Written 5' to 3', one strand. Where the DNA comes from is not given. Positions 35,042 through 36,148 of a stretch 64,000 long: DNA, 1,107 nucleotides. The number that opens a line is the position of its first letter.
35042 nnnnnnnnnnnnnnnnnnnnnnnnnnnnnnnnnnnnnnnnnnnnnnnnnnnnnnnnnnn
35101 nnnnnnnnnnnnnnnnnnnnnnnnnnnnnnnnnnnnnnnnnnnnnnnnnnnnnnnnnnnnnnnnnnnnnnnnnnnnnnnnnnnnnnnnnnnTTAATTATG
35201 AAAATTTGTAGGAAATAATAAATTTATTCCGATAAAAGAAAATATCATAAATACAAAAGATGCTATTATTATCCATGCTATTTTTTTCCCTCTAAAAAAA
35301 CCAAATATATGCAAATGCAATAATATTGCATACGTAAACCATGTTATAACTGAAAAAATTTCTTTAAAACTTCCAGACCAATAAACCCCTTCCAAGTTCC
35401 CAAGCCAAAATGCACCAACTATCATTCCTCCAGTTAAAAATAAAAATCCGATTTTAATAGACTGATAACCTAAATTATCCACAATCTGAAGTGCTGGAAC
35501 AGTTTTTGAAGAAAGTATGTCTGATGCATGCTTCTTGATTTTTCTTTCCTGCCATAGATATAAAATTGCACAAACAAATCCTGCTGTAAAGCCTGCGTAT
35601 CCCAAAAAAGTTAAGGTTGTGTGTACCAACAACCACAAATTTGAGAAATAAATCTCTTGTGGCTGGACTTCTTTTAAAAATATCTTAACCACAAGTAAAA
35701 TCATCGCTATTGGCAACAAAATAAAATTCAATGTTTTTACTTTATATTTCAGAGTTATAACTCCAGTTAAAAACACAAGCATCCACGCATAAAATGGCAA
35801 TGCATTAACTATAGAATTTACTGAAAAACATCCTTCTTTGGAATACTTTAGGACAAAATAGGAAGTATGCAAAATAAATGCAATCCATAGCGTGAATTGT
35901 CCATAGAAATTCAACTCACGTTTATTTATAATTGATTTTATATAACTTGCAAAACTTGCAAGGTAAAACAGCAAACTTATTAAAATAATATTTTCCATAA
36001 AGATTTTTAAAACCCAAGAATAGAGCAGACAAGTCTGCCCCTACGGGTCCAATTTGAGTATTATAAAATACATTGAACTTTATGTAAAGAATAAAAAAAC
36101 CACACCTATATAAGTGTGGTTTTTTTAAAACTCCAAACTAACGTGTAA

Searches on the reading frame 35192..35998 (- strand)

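Call 6: search_protein_families(library=pfam, proteins=[window:35192-35998:-], max_evalue=0.01)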
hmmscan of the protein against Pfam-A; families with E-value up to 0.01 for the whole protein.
window:35192-35998:- (268 aa): 1 family
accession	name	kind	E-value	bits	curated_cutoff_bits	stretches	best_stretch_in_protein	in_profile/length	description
PF01578.25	Cytochrom_C_asm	-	5.5e-30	105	29.9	1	64-261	5-207/212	Cytochrome C assembly protein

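Call 90: search_protein_families(library=ncbifam, proteins=[window:35192-35998:-], max_evalue=0.001)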
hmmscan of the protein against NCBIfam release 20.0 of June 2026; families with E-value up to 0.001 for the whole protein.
window:35192-35998:- (268 aa): 1 family
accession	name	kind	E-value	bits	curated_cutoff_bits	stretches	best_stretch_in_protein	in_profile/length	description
TIGR03144.1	cytochr_II_ccsB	equivalog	6.6e-39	134.1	187.6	1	37-262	2-245/252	c-type cytochrome biogenesis protein CcsB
